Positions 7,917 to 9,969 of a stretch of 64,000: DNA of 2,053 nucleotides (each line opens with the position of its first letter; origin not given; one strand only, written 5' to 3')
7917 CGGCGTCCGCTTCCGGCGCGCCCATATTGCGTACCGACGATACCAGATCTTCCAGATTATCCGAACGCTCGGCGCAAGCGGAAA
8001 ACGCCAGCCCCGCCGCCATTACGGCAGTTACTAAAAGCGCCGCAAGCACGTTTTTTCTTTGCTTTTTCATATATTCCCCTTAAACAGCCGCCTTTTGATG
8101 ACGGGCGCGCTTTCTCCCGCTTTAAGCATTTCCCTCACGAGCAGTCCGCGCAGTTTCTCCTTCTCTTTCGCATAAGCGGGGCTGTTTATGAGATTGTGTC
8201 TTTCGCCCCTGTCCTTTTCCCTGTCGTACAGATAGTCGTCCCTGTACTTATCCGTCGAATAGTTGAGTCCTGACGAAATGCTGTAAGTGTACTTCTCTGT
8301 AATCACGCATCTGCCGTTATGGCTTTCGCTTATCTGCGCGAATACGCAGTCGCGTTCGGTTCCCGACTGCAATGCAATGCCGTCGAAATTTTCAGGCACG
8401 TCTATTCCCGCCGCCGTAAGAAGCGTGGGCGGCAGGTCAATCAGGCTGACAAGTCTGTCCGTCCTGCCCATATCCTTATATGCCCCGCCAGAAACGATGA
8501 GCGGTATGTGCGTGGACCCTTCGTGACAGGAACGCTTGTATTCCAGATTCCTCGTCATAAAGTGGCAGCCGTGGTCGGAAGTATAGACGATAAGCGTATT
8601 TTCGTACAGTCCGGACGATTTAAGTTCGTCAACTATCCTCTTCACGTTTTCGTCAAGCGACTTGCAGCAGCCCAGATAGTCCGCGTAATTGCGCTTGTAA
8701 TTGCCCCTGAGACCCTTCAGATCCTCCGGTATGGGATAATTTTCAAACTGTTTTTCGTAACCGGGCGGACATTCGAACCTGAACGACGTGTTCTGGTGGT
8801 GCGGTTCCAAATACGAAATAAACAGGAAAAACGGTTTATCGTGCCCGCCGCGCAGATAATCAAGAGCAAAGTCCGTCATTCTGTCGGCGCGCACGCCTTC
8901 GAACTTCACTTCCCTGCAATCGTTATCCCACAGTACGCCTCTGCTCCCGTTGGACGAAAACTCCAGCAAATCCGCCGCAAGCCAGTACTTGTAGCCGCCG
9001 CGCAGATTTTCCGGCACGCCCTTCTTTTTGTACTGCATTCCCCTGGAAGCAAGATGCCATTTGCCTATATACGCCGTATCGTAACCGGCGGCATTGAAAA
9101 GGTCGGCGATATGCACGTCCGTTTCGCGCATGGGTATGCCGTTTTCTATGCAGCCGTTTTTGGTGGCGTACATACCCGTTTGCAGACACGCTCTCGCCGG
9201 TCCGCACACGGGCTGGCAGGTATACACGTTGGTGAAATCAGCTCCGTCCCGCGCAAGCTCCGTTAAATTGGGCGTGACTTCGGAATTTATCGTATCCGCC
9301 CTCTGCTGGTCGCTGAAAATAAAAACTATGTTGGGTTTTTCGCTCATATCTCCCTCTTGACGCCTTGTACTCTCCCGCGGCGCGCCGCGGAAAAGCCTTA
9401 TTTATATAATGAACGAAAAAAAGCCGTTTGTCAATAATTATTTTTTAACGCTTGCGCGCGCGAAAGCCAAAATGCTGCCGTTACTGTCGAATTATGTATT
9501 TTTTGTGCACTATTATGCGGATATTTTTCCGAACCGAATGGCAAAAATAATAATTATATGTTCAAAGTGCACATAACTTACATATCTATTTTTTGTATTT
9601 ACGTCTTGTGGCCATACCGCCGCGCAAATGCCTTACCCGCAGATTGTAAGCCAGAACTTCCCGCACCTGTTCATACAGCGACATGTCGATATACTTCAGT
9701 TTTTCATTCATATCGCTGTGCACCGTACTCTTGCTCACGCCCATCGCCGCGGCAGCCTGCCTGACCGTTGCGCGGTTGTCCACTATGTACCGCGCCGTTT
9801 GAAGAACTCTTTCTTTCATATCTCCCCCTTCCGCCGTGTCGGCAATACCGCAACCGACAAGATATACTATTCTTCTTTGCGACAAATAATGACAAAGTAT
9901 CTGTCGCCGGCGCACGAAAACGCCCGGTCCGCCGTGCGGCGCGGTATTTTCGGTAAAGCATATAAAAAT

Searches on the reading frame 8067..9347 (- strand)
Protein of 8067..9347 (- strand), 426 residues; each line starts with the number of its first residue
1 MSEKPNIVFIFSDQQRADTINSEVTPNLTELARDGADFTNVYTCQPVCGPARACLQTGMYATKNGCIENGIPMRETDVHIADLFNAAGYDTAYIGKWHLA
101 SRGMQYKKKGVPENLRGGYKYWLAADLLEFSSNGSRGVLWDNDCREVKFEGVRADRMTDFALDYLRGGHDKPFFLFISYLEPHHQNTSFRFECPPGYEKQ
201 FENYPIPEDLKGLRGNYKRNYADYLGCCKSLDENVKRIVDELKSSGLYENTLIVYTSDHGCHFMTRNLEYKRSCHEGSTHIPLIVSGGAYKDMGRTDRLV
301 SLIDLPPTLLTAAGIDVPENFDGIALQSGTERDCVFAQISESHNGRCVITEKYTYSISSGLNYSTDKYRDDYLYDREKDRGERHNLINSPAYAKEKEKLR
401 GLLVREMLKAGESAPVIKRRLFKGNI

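Call 30: search_protein_families(library=pfam, proteins=[window:8067-9347:-], max_evalue=0.00001)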
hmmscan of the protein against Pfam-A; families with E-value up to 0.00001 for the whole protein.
window:8067-9347:- (426 aa): 3 families
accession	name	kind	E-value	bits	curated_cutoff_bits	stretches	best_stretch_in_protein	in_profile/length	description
PF00884.28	Sulfatase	-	3.1e-55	188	25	1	5-315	1-301/301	Sulfatase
PF01663.27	Phosphodiest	-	4.6e-12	46.6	23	1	8-264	2-224/342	Type I phosphodiesterase / nucleotide pyrophosphatase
PF16347.10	SGSH_C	-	1.3e-09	38.8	29.3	1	271-404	8-149/154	N-sulphoglucosamine sulphohydrolase, C-terminal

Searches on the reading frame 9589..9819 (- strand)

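Call 92: search_protein_families(library=ncbifam, proteins=[window:9589-9819:-], max_evalue=0.001)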
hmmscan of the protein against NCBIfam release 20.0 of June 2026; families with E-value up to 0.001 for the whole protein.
seq(77 aa): 1 family
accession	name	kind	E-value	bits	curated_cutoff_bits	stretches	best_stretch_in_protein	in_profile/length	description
TIGR02844.1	spore_III_D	equivalog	2.1e-28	98.4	111.5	1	2-77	5-80/80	sporulation transcriptional regulator SpoIIID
